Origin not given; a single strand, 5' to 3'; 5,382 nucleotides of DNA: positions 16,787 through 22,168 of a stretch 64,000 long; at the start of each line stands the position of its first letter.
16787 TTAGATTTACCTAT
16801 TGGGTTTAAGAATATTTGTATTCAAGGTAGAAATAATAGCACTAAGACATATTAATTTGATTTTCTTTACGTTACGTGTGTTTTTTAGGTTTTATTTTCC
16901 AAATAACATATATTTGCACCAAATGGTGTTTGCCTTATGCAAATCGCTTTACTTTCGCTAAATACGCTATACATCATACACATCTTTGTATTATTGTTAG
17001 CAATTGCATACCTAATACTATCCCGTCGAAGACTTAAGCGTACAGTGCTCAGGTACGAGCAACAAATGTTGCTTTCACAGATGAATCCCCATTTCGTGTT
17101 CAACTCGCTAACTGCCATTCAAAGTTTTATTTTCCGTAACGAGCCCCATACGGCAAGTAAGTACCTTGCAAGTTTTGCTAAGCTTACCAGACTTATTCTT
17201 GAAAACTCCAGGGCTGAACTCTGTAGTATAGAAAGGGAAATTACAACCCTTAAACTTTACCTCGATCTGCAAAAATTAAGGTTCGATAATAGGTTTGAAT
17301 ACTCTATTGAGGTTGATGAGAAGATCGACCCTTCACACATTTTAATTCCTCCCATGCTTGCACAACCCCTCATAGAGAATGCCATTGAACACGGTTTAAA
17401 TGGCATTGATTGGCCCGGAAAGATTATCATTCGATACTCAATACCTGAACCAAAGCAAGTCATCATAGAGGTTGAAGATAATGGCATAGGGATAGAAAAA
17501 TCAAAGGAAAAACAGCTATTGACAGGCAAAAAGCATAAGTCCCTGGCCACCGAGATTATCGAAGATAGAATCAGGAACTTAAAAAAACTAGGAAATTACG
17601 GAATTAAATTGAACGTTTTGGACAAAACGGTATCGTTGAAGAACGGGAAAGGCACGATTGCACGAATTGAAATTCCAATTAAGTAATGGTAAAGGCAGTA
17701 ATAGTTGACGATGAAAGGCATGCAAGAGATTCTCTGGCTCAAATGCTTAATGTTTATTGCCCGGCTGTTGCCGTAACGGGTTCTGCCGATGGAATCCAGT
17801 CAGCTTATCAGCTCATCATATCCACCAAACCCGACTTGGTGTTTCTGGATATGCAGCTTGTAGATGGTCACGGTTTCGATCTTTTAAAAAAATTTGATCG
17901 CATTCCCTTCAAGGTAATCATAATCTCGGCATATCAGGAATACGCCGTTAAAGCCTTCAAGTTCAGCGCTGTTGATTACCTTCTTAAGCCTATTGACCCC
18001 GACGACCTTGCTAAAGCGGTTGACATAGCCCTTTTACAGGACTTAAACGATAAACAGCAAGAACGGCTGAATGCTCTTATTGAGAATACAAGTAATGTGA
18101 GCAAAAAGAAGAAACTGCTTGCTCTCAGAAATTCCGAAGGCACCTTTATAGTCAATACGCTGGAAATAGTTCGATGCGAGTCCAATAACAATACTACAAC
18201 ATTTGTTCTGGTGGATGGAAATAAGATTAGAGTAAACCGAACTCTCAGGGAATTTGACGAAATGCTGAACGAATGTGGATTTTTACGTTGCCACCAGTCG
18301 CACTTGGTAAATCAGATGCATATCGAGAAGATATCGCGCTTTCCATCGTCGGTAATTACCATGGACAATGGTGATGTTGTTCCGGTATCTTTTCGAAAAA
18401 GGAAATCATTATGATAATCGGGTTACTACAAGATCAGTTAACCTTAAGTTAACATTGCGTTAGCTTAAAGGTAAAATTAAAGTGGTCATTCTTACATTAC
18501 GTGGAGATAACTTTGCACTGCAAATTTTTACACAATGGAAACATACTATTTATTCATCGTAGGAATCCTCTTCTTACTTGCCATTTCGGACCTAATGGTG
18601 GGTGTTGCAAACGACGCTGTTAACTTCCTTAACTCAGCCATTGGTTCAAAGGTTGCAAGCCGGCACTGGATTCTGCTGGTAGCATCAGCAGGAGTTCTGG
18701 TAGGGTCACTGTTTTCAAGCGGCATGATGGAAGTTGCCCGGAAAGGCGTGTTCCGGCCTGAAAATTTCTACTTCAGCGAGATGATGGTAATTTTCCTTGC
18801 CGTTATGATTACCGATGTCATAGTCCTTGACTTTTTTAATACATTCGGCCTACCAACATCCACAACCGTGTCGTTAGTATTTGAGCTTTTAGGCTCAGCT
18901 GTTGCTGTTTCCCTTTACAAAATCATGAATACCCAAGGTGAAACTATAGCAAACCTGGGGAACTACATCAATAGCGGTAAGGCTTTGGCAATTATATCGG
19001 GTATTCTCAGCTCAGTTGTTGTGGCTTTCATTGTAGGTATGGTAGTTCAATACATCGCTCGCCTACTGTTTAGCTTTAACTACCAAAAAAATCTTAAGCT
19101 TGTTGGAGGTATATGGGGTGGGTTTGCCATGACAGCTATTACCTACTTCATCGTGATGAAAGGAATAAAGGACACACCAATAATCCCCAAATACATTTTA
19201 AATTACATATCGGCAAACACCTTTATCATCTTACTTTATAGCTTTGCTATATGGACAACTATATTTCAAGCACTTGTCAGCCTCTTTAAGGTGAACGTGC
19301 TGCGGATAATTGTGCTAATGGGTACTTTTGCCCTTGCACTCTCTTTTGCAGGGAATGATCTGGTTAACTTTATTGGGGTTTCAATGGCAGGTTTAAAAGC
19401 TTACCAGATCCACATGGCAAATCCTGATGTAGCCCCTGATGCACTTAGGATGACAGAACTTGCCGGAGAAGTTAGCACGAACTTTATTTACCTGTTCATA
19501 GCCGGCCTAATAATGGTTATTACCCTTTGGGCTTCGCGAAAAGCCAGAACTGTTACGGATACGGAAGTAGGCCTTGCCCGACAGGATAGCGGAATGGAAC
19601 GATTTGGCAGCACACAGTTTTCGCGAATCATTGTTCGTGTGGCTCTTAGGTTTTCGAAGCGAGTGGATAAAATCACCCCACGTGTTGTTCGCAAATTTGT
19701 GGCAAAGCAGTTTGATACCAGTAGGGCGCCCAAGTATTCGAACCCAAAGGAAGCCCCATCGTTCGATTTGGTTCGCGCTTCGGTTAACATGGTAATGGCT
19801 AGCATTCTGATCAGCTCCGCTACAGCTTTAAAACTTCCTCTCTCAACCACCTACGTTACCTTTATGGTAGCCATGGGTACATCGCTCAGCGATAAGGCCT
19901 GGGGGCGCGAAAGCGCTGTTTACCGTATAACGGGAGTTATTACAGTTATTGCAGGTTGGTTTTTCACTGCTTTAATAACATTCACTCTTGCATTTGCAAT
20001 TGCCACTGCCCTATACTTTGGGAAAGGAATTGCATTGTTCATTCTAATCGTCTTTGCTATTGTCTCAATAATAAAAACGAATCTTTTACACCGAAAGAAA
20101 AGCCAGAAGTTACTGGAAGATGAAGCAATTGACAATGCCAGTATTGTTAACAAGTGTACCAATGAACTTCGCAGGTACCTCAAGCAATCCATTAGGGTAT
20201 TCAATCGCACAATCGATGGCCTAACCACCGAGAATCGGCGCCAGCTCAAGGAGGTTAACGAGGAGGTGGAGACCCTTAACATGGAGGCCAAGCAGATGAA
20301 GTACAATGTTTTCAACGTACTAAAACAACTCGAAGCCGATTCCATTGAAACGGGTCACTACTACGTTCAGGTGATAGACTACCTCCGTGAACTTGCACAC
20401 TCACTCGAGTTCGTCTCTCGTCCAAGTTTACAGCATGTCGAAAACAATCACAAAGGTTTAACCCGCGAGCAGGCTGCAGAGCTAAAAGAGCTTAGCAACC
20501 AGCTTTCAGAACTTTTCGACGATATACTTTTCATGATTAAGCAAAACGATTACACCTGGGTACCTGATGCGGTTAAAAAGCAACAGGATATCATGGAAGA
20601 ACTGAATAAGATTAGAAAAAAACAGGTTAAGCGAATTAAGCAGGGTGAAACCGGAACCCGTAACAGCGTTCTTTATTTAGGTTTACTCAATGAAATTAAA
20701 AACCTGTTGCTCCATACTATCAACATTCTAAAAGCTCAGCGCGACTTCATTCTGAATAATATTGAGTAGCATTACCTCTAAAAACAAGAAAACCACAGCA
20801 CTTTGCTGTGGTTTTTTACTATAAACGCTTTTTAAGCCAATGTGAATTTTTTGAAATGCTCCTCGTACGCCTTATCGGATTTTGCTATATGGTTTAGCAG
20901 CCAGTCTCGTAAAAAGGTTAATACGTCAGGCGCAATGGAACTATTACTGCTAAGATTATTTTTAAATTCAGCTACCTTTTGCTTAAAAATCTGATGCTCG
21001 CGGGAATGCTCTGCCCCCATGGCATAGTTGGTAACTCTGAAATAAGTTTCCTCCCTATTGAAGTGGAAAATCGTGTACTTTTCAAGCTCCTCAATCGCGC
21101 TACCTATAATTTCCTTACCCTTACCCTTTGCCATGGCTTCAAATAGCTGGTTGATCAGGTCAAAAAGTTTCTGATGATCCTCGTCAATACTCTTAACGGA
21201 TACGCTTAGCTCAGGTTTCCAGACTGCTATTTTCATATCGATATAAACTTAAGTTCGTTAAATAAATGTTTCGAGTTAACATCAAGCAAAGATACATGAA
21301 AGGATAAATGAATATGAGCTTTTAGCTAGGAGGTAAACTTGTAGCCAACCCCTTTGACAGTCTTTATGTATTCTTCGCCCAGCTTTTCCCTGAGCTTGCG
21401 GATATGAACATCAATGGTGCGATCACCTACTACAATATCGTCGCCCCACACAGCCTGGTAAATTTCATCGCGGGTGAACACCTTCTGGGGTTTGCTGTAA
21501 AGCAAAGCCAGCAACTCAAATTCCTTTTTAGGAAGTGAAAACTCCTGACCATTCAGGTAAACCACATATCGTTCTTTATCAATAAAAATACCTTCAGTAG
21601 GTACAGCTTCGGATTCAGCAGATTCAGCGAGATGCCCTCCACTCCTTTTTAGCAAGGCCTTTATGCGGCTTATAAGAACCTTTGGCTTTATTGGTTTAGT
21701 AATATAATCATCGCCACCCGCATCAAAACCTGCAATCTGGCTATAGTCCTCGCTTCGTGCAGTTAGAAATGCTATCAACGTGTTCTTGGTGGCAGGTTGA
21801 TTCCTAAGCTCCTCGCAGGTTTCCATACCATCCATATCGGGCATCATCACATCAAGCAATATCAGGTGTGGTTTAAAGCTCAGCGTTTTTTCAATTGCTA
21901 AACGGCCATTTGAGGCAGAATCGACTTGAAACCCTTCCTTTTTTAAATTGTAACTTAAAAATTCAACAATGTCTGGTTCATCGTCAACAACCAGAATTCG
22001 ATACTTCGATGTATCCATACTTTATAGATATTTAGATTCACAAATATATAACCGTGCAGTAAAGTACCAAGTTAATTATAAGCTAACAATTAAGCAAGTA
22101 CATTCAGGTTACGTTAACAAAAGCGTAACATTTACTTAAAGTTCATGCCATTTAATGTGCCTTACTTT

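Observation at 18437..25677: Phase-locked 11-bp repeat arrays at four promoters: candidate Bacteroidota Pho box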

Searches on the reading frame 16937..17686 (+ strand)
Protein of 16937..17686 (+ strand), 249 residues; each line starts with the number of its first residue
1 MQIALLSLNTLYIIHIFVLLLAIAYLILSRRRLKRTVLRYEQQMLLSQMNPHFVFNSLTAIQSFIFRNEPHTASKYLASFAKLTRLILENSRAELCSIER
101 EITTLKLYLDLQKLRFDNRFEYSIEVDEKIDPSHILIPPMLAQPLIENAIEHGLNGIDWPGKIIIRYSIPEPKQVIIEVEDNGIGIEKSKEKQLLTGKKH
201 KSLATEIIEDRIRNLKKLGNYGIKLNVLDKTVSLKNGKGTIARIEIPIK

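Call 7: search_protein_families(library=pfam, proteins=[window:16937-17686:+])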
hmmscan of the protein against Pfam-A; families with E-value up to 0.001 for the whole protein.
window:16937-17686:+ (249 aa): 2 families
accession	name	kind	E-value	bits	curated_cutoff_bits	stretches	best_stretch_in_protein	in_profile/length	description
PF06580.19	His_kinase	-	3.3e-21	75.8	25.2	1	41-120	2-81/81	Histidine kinase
PF02518.31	HATPase_c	-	8.9e-07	29.8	26.4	1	143-243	11-104/111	Histidine kinase-, DNA gyrase B-, and HSP90-like ATPase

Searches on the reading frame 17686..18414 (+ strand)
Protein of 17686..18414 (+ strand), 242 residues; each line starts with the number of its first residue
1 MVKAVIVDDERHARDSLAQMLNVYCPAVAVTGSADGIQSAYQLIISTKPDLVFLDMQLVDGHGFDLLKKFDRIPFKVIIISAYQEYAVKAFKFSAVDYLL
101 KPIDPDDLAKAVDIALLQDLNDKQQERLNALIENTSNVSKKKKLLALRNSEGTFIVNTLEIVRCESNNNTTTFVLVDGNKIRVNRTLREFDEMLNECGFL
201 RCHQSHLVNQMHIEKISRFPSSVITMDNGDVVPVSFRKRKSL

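Call 7: search_protein_families(library=pfam, proteins=[window:17686-18414:+])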
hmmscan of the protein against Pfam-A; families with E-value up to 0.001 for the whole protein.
window:17686-18414:+ (242 aa): 3 families
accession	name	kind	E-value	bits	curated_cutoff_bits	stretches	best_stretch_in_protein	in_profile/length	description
PF00072.30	Response_reg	-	3e-20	72.9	30.2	1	5-112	2-110/111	Response regulator receiver domain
PF04397.21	LytTR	-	1.7e-16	60.7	22.6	1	152-242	2-93/98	LytTr DNA-binding domain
PF06289.16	FlbD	-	7.8e-07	29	24.7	0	206-231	12-37/59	Flagellar and Swarming motility proteins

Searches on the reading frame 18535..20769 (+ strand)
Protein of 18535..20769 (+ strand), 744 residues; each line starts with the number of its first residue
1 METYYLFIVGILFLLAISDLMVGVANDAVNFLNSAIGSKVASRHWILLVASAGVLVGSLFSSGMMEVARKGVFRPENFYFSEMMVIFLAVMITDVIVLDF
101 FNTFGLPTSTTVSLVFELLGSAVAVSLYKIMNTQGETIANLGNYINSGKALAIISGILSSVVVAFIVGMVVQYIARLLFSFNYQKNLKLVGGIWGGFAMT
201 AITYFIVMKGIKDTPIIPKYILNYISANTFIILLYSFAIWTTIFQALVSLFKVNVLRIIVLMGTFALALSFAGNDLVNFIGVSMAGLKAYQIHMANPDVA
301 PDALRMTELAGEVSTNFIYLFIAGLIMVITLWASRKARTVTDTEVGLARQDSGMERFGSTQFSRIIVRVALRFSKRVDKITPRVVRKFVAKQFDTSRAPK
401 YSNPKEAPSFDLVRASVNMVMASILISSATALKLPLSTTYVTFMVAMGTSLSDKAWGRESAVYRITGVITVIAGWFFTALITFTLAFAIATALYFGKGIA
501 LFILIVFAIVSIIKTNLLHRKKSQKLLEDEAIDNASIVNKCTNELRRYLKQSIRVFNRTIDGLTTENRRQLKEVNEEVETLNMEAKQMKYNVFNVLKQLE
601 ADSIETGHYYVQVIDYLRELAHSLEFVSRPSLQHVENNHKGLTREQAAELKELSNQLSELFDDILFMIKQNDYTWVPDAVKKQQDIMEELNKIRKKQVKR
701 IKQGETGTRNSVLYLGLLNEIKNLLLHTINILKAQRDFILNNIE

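Call 7: search_protein_families(library=pfam, proteins=[window:18535-20769:+])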
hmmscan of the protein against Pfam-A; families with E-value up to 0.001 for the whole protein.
window:18535-20769:+ (744 aa): 1 family
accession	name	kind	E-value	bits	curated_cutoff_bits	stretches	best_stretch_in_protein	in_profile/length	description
PF01384.25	PHO4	-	1.8e-23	83.5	33.7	2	25-332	3-260/350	Phosphate transporter family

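Call 8: search_protein_families(library=ncbifam, proteins=[window:18535-20769:+])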
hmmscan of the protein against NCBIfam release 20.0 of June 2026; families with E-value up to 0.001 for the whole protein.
window:18535-20769:+ (744 aa): 0 families

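Call 51: find_related_loci(query=window:18535-20769:+, collection=genome_contigs, flank=3000)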
Query window:18535-20769:+ (744 aa) in genome_contigs; peptide patterns used: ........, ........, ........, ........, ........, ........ (x = any residue, [..] = any of these).
27 stretches matched a pattern; 4 encode a relative of the query (tblastn E <= 1e-3); 4 distinct loci.
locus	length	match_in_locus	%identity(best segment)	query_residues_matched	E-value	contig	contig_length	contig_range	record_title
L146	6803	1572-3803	90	1-744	0e+0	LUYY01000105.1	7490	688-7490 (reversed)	MAG: Bacteroidales bacterium Bact_07 Bact_07_contig_23474, whole genome shotgun sequence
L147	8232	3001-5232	89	1-744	0e+0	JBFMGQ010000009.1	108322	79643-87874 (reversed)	MAG: Bacteroidota bacterium isolate MAG301 MAG301_9, whole genome shotgun sequence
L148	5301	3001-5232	84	1-744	0e+0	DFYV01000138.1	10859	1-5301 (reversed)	MAG TPA_asm: Bacteroidales bacterium UBA4073 UBA4073_contig_24018, whole genome shotgun sequence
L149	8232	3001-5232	84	1-744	0e+0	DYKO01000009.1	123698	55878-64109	MAG TPA_asm: Rikenella microfusus isolate SulCav_AS07-7_2_41_48 SulCav_AS07_7_75_length_123698_cov_27_002483, whole geno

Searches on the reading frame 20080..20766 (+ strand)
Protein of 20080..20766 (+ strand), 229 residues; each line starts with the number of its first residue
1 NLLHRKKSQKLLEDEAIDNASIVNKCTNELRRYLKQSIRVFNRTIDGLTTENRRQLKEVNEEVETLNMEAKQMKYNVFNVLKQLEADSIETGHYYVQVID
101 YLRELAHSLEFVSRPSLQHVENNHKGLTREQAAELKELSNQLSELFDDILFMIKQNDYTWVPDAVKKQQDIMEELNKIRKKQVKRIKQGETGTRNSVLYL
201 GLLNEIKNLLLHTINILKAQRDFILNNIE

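Call 69: search_protein_families(library=pfam, proteins=[window:20080-20766:+], max_evalue=5)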
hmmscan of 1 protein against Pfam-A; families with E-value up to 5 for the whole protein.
seq(229 aa): 15 families
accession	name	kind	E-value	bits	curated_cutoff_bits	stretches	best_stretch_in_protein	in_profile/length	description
PF01895.24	PhoU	-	0.0012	19.6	23.5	2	31-106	2-79/89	PhoU domain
PF18904.5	DUF5660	-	0.0096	16.5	24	1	50-108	4-60/109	Domain of unknown function (DUF5660)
PF23729.2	Spectrin_Dys-1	-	0.021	15.2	27.6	1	134-188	3-56/90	Dystrophin-1-like, spectrin repeat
PF13675.11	PilJ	-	0.025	15.1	26.6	1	28-84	41-102/114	Type IV pili methyl-accepting chemotaxis transducer N-term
PF19799.5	DUF6282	-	0.045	13.9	26.8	1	59-138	111-191/196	Family of unknown function (DUF6282)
PF03930.20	Flp_N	-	0.062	13.7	25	1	134-179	42-78/82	Recombinase Flp protein N-terminus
PF08192.17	Peptidase_S64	-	0.093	11.6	23.6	1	11-151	121-247/692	Peptidase family S64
PF11845.13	Tll0287-like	-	0.14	13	24.1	1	10-91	2-75/144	Tll0287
PF17932.6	TetR_C_24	-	0.22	12.2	26.4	0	35-65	23-53/114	Tetracyclin repressor-like, C-terminal domain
PF11123.14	DNA_Packaging_2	-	0.27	11.8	27.5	1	143-188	29-74/79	DNA packaging protein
PF11304.13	DUF3106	-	0.37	11.7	24.3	1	36-82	28-92/104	Protein of unknown function (DUF3106)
PF18052.6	Rx_N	-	0.76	10.4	27.7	1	47-110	11-69/93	Rx N-terminal domain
PF03255.19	ACCA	-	0.83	9.2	23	1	36-107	6-77/310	Acetyl co-enzyme A carboxylase carboxyltransferase-like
PF09177.16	STX6_10_61_N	-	1.3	10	29.4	0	100-175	15-91/99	Syntaxin 6/10/61, N-terminal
PF15079.11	Tsc35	-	1.5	8.8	27.7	0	44-74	44-74/205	Testis-specific protein 35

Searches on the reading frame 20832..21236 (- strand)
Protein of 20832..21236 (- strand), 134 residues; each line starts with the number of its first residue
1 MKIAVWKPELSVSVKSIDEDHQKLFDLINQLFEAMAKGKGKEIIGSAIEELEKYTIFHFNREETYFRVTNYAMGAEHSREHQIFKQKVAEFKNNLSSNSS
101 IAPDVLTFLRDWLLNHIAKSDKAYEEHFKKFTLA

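Call 7: search_protein_families(library=pfam, proteins=[window:20832-21236:-])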
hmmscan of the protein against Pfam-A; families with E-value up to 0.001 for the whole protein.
window:20832-21236:- (134 aa): 1 family
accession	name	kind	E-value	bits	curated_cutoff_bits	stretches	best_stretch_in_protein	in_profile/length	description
PF01814.28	Hemerythrin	-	4.3e-17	63.2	25.3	1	14-124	3-123/127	Hemerythrin HHE cation binding domain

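Call 8: search_protein_families(library=ncbifam, proteins=[window:20832-21236:-])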
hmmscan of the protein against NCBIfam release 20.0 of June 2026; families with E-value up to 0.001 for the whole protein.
window:20832-21236:- (134 aa): 5 families
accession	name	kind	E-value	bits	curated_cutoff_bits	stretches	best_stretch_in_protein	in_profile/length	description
NF033749.1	bact_hemeryth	subfamily_domain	2e-39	134.6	84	1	5-129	3-129/129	bacteriohemerythrin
TIGR02481.1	hemeryth_dom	domain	2.6e-34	118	51.75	1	6-128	2-126/126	hemerythrin domain-containing protein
NF002007.0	PRK00808.1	equivalog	1.9e-27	96.2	109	1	3-130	3-129/156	bacteriohemerythrin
TIGR00058.1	Hemerythrin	subfamily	6.7e-16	58.9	131.85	1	5-125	6-112/115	hemerythrin family non-heme iron protein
NF002522.0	PRK01917.1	equivalog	7.8e-08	32.3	162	1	8-131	14-134/145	cation-binding hemerythrin HHE family protein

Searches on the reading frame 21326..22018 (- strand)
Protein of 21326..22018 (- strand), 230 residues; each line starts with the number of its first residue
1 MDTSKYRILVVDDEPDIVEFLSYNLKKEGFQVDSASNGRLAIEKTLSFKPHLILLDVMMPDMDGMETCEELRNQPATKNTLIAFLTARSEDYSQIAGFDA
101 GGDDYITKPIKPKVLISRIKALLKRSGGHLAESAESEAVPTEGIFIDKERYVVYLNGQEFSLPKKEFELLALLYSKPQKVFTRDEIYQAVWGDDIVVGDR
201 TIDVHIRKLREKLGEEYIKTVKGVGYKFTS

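Call 7: search_protein_families(library=pfam, proteins=[window:21326-22018:-])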
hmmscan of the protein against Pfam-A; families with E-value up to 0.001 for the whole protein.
window:21326-22018:- (230 aa): 2 families
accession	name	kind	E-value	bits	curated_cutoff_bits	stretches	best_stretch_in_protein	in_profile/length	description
PF00072.30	Response_reg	-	2.4e-28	98.9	30.2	1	8-120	1-111/111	Response regulator receiver domain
PF00486.34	Trans_reg_C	-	3e-26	91.7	26.2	1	157-228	1-77/77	Transcriptional regulatory protein, C terminal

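Call 8: search_protein_families(library=ncbifam, proteins=[window:21326-22018:-])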
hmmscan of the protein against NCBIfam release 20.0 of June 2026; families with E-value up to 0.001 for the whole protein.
window:21326-22018:- (230 aa): 98 families (the best 25 are shown)
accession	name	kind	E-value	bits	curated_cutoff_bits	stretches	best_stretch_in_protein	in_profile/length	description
NF053854.1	RespRegPhoBBctds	equivalog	5.6e-65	218.9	270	1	8-228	1-224/225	two-component system response regulator PhoB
TIGR02154.1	PhoB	equivalog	1.5e-61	207.6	296.2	1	6-228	3-225/226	phosphate regulon transcriptional regulator PhoB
NF040534.1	resp_reg_YycF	equivalog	6.4e-54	182.6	340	1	7-227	2-226/231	response regulator YycF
NF040689.1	MtrAB_MtrA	equivalog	8.3e-53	179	300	1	8-228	1-218/219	MtrAB system response regulator MtrA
NF033120.0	vanR_FM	exception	7.2e-51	173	460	1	7-229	5-230/231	vancomycin resistance response regulator transcription factor, VanR-F/VanR-M family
NF008296.0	PRK11083.1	equivalog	2.3e-50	171.1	273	1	5-228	3-225/228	two-component system response regulator CreB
NF045944.1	ResRegRpaBCyano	equivalog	8.3e-50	169.3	330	1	9-228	1-227/229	response regulator transcription factor RpaB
NF033117.2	vanR_ACDEGLN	exception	1.3e-49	168.8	350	1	8-227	1-224/226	VanR-ABDEGLN family response regulator transcription factor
NF041733.1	resp_reg_CseB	equivalog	2.5e-46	157.9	350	1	7-229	2-227/228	two-component system response regulator CseB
NF007982.1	PRK10710.1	equivalog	1.2e-44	152.7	380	1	4-228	6-227/235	envelope stress response regulator BaeR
NF007546.0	PRK10161.1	equivalog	1.5e-44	152.3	471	1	7-229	4-226/229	phosphate response regulator transcription factor PhoB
NF000402.1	vanR-B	exception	1.6e-43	148.7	480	1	6-228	3-216/219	vancomycin resistance response regulator transcription factor VanR-B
NF041209.1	resp_regPieR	equivalog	1.7e-41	142.4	450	1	7-229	2-228/231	two component system response regulator PieR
NF007005.1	PRK09468.1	equivalog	6.8e-41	140.2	331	1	5-228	3-231/237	osmolarity response regulator transcription factor OmpR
TIGR01387.1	cztR_silR_copR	subfamily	1.1e-40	139.6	279.2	1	8-228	1-218/218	heavy metal response regulator transcription factor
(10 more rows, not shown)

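Call 49: search_solved_structures(query=window:21326-22018:-, max_evalue=1e-20, show_alignments=2)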
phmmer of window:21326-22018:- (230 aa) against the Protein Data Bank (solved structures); distinct sequences matched with E-value up to 1e-20: 49.
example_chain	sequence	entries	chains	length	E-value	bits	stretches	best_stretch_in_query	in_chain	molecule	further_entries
2gwr_A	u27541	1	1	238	6.3e-43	150.2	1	1-227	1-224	DNA-binding response regulator mtrA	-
2oqr_A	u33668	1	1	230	9.9e-43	149.6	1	7-228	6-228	Sensory transduction protein regX3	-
9ji3_J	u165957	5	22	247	3.5e-36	128.2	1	3-227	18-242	DNA-binding response regulator | Possible two component system response transcriptional positive regulator PhoP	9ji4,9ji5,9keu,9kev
3r0j_A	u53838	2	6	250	3.7e-36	128.1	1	3-227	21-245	POSSIBLE TWO COMPONENT SYSTEM RESPONSE TRANSCRIPTIONAL POSITIVE REGULATOR PHOP | Response regulator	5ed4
1ys6_A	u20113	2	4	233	8.6e-36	126.9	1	5-226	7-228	Transcriptional regulatory protein prrA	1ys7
9dvt_R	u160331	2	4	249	1.8e-35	125.9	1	5-226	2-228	DNA-binding dual master transcriptional regulator RpaA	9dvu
4b09_A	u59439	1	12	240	1.5e-34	122.9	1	2-228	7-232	TRANSCRIPTIONAL REGULATORY PROTEIN BAER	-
1p2f_A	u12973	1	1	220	2.8e-34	122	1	6-229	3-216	Response Regulator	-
3q9s_A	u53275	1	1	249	1.9e-31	112.7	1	5-223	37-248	DNA-binding response regulator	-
9ket_J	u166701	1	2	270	2.3e-31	112.4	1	48-227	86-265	Possible two component system response transcriptional positive regulator PhoP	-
1mvo_A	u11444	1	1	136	3.5e-31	111.8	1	7-127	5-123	PhoP response regulator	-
1kgs_A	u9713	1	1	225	1.1e-30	110.3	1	6-226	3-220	DNA BINDING RESPONSE REGULATOR D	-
7e1b_A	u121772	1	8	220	1.6e-30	109.7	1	5-228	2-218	DNA-binding response regulator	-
8jo2_H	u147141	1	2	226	7.1e-29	104.3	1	7-228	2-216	DNA-binding transcriptional regulator BasR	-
4s04_A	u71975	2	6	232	7.8e-29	104.2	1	7-228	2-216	DNA-binding transcriptional regulator BasR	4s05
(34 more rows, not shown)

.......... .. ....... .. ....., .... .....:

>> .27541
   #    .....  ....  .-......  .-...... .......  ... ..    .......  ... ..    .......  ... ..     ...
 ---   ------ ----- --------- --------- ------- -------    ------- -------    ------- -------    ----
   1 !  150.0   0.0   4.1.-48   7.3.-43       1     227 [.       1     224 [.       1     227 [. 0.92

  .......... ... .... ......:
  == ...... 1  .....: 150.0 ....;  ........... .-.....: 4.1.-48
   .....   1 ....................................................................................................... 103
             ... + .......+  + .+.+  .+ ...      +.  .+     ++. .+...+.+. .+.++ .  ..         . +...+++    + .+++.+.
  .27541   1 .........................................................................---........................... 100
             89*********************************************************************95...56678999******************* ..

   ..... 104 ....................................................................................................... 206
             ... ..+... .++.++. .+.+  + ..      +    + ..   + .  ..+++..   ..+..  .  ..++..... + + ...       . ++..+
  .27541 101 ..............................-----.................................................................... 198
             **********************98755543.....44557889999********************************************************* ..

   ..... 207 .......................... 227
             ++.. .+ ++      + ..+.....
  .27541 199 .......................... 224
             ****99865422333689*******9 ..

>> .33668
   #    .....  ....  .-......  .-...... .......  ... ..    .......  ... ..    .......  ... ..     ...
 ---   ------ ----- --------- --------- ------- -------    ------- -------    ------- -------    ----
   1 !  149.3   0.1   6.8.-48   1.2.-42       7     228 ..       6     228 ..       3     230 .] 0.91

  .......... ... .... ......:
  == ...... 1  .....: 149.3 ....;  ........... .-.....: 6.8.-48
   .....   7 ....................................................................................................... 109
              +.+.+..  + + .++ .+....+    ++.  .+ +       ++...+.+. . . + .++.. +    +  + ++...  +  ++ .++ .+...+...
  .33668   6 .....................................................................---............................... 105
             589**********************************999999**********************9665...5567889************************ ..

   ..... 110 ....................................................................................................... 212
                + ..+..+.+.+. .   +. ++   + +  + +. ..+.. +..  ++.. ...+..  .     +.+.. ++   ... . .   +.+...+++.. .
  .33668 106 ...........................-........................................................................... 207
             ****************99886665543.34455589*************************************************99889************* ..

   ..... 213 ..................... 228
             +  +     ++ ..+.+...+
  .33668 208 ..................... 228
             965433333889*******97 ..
